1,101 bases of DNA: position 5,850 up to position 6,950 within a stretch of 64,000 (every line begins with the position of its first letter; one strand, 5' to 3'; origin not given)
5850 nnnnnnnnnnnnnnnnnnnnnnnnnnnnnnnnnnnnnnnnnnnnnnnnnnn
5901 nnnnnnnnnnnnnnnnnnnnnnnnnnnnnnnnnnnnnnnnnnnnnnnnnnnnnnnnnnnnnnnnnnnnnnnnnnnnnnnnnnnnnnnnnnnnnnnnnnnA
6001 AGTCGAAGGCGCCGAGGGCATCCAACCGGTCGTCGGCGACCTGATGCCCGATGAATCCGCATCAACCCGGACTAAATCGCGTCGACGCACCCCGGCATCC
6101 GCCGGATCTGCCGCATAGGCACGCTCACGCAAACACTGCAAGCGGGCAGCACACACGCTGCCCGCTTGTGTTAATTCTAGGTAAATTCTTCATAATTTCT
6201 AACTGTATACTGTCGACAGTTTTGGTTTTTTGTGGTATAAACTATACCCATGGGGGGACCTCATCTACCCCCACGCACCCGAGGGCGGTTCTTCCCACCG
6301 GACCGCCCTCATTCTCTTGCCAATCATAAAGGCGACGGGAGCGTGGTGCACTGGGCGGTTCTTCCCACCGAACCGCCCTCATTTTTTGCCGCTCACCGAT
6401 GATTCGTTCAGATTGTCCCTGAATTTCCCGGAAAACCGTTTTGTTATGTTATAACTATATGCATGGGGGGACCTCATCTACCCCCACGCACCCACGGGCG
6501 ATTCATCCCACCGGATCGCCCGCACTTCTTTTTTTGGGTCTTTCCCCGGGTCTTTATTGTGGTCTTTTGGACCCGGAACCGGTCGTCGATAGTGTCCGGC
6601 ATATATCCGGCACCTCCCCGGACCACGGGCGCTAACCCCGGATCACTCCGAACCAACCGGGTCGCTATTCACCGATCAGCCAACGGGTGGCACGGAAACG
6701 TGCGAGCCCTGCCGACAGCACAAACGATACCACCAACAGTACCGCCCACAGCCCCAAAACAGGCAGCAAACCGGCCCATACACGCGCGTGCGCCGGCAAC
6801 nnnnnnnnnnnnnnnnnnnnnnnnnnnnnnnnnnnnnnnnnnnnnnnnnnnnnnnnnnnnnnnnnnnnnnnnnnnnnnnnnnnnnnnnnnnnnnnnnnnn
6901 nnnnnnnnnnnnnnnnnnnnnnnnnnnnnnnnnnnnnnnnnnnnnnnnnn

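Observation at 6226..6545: Tandemly duplicated ~85-nt units with two hairpins and a T-run downstream of clpC: candidate small RNA genes or a repeated terminator cassette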

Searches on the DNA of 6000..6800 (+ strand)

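Call 5: search_rna_families(source=window, start=6000, end=6800, threshold=evalue, max_evalue=10, show_alignments=3)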
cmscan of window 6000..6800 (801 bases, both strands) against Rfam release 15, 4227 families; matches with E-value up to 10: 5.
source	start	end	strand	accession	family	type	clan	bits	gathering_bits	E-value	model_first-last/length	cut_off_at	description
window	6333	6398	-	RF01729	Termite-flg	Cis-reg;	-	17.9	40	1.8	13-75/106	no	Termite-flg RNA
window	6406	6477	-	RF02293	TtnuCD17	Gene; snRNA; snoRNA; CD-box;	-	17.4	75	9.3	1-68/68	no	Tetrahymena snoRNA TtnuCD17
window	6043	6150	-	RF00312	snoZ206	Gene; snRNA; snoRNA; CD-box;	-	16.8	50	3.2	1-129/129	no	Small nucleolar RNA Z206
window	6685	6750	-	RF00039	DicF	Gene; antisense;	-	14.9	48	2.5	1-52/52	no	DicF RNA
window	6217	6347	-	RF01881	Xist_exon4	Gene; lncRNA;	-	11.2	100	9.1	1-126/126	no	X-chromosome inactivation gene exon 4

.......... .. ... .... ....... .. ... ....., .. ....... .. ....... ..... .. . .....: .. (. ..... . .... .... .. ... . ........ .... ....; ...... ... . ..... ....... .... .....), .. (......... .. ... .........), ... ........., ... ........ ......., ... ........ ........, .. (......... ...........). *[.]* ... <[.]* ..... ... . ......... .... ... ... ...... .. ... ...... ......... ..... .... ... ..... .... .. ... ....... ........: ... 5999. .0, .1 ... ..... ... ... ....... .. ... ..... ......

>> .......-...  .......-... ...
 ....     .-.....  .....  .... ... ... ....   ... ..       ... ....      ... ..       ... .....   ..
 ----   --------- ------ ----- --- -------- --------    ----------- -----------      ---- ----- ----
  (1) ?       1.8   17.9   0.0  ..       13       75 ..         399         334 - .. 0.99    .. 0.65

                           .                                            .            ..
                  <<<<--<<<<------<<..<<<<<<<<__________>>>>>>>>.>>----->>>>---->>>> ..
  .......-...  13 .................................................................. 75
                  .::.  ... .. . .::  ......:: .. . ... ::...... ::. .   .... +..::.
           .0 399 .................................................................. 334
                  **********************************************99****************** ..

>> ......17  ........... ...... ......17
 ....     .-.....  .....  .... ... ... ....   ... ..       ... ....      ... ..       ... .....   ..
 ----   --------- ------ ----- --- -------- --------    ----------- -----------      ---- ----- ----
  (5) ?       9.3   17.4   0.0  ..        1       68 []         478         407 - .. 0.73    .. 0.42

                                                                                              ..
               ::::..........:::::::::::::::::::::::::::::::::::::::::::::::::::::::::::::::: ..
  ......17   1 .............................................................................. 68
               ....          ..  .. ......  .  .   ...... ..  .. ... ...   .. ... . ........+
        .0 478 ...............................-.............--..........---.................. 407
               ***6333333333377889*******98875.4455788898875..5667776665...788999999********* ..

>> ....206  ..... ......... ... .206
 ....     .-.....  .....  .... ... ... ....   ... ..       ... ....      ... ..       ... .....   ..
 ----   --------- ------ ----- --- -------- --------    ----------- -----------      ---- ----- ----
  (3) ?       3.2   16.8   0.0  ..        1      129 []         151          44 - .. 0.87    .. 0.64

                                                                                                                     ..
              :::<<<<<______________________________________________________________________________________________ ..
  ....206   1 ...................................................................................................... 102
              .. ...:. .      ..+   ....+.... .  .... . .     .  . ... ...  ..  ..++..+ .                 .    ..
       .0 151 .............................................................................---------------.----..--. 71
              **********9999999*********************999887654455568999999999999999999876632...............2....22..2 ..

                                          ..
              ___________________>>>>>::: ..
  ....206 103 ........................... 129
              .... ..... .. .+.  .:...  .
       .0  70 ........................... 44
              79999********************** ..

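Call 23: build_rna_model(alignment_id=A2, structure=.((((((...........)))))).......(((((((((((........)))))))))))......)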
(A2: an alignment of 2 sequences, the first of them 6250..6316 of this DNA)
Model R1 built from alignment A2 (2 sequences, 67 columns); structure: as given.
model positions 67; base pairs 17; branch points 1; effective number of sequences 1.47; information 0.839 bits per position. Calibrated on 0.2 Mb of random sequence (short: E-values are rough).
structure used (alignment columns):
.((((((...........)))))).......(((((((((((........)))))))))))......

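Call 24: search_with_rna_model(model_id=R1, source=window, filters=off, max_evalue=10, show_alignments=6)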
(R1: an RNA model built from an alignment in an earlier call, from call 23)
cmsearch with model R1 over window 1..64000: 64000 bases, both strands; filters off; matches with E-value up to 10: 27.
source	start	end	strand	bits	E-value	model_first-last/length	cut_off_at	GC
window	6250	6316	+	99.3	4.8e-20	1-67/67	no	0.67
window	6463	6529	+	96.9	1.6e-19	1-67/67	no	0.66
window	6335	6386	+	31.5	3.2e-05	1-67/67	no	0.62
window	57671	57712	+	13.7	0.25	1-67/67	no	0.62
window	36889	36910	-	11.7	0.66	36-57/67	no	0.68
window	28393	28418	-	10.9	0.98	30-61/67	no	0.65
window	25054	25122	-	10.8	1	1-67/67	no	0.64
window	53416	53444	+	10.3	1.3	33-60/67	no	0.66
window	1514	1543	+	10.2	1.4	32-61/67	no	0.73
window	6281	6310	-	9.8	1.8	32-61/67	no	0.73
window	35347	35429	+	9.7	1.9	1-67/67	no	0.65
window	6451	6487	-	9.5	2.1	1-67/67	no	0.51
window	3175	3236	+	9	2.6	1-67/67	no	0.65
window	6353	6378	-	8.4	3.6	34-59/67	no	0.73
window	24594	24632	+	8.2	4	1-67/67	no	0.56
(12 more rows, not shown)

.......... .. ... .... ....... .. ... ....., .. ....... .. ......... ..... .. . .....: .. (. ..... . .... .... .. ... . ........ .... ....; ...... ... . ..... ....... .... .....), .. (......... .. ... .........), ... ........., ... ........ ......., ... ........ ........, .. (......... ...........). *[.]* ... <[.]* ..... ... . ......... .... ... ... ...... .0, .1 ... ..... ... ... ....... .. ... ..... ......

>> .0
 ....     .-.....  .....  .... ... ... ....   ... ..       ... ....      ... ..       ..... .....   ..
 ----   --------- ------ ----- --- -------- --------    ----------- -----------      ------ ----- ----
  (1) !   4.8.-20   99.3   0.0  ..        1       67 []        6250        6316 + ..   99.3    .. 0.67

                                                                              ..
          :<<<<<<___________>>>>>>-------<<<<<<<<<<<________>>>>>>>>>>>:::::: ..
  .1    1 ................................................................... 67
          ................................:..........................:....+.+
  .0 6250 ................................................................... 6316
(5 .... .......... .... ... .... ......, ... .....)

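Call 25: search_with_rna_model(model_id=R1, sources=[L001, L002, L003, L004], filters=off, max_evalue=10, show_alignments=3)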
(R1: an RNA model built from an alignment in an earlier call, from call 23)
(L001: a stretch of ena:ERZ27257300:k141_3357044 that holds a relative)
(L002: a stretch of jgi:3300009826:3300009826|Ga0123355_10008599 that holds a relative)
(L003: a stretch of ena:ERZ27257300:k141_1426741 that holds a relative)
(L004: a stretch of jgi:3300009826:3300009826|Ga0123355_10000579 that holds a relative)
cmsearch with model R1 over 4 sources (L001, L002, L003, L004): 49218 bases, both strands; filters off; matches with E-value up to 10: 0.
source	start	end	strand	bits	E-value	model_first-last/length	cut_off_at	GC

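Call 34: search_with_rna_model(model_id=R1, sources=[L005, L006, L007, L008, L009, L010, L011, L012, L013, L014], filters=off, max_evalue=5, show_alignments=3)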
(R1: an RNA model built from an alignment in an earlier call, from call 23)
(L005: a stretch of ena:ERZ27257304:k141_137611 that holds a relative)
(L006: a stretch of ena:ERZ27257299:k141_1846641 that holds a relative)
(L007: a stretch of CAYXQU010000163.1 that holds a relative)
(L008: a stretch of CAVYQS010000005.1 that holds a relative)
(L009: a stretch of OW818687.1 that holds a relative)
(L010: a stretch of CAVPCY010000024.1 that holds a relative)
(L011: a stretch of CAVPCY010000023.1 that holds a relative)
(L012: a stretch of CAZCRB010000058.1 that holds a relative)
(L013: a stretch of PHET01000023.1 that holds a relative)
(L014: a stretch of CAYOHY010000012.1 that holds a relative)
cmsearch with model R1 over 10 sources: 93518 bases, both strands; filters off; matches with E-value up to 5: 12.
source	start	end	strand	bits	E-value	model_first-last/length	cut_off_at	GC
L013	2566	2596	+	12.4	0.68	31-61/67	no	0.9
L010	6921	6951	-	11.8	0.94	31-61/67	no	0.74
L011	6921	6951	-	11.8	0.94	31-61/67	no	0.74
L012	2890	2954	-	11.1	1.3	1-67/67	no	0.65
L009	1895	1975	+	10.8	1.6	1-67/67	no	0.7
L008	4133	4192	+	10.1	2.2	1-67/67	no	0.63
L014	1547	1579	-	9.7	2.7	29-61/67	no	0.82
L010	6921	6988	+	9.6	2.9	1-67/67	no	0.71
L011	6921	6988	+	9.6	2.9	1-67/67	no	0.71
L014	2535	2596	+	9.1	3.6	1-67/67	no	0.69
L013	5177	5198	+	8.8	4.1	32-61/67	no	0.82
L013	5177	5198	-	8.8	4.2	32-61/67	no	0.82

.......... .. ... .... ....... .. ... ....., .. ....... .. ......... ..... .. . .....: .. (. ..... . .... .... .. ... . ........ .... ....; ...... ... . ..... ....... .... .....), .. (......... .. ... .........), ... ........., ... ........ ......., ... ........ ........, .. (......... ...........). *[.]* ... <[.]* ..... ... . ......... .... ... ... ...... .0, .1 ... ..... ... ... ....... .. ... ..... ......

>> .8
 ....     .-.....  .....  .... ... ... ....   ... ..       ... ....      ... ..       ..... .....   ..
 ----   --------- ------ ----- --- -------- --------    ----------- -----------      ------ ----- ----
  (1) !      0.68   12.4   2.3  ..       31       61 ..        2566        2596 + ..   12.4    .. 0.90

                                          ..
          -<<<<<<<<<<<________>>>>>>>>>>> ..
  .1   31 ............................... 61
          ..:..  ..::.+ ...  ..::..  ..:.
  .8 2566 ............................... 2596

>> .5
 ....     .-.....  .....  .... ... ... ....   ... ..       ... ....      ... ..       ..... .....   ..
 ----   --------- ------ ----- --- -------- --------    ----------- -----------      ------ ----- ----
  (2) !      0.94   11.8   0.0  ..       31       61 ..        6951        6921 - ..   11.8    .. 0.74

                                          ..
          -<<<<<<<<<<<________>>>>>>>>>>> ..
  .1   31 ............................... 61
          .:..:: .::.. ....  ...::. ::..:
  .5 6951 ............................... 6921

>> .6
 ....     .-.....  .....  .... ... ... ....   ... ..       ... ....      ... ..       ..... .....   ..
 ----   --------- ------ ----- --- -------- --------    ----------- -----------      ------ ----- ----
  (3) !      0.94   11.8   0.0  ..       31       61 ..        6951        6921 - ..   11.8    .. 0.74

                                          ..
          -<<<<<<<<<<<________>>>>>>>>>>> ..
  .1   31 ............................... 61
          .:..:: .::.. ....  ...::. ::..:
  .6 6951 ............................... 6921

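Call 35: search_with_rna_model(model_id=R1, sources=[L015, L016, L017, L018, L019, L020], filters=off, max_evalue=5, show_alignments=3)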
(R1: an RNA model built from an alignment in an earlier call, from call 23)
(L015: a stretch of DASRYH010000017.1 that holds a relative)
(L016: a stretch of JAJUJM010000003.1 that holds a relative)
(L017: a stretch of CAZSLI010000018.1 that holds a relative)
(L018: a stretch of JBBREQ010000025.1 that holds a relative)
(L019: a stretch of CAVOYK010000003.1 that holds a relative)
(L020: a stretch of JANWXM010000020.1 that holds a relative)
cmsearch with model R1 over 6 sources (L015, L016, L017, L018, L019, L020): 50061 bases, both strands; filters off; matches with E-value up to 5: 13.
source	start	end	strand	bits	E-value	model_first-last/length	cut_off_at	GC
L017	2986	3046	-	17.8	0.024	1-67/67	no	0.64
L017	698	752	+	13.8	0.18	1-67/67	no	0.75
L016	2744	2791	+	12.8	0.31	1-67/67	no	0.79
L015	1594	1638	-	12.2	0.42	1-67/67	no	0.62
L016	8730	8801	+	9.7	1.4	1-67/67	no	0.67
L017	4528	4607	+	8.9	2.1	1-67/67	no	0.7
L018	257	320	+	8.7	2.4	1-67/67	no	0.66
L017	6805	6868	+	8.6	2.5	1-67/67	no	0.75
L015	3371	3423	+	8.1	3.3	1-67/67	no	0.62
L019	8522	8562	-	8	3.4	1-67/67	no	0.68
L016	3848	3913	-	8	3.4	1-67/67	no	0.67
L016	6698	6741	-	7.8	3.7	1-67/67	no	0.59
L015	469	548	-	7.6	4.2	1-67/67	no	0.65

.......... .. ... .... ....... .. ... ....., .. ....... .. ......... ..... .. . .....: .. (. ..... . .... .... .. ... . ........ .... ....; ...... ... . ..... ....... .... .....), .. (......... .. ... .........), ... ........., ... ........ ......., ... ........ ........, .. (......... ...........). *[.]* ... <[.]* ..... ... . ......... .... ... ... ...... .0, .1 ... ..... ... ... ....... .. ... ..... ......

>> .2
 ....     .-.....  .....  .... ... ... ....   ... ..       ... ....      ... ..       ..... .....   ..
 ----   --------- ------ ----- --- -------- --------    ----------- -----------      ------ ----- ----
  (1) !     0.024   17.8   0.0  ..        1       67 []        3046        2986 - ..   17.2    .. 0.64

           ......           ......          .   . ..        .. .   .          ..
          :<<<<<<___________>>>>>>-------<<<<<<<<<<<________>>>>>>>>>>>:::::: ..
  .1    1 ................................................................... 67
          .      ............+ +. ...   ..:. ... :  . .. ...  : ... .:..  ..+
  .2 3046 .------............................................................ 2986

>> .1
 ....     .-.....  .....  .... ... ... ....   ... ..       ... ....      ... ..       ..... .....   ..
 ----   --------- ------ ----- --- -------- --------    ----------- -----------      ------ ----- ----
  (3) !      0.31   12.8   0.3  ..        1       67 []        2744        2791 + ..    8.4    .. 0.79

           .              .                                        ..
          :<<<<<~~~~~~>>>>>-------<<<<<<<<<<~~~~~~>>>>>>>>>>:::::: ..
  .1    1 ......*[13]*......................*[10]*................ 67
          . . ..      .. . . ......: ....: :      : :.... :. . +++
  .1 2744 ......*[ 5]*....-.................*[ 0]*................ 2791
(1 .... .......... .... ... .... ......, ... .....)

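Call 68: search_dna_similar(query=window:6200-6560:+, collection=plasmids, mode=distant, max_evalue=0.01, max_rows=10)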
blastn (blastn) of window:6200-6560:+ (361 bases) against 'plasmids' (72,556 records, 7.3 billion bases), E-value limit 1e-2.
No match.

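Call 69: search_dna_similar(query=window:6200-6560:+, collection=phages, mode=distant, max_evalue=0.01, max_rows=10)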
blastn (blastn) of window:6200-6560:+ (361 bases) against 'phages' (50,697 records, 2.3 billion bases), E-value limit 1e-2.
No match.

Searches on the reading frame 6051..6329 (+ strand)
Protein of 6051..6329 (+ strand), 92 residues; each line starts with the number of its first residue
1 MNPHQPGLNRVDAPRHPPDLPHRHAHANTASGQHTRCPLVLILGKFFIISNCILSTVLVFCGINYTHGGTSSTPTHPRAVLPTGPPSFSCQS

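Call 44: search_protein_families(library=pfam, proteins=[window:6051-6329:+], max_evalue=1)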
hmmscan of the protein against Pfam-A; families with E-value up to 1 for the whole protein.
window:6051-6329:+ (92 aa): 0 families
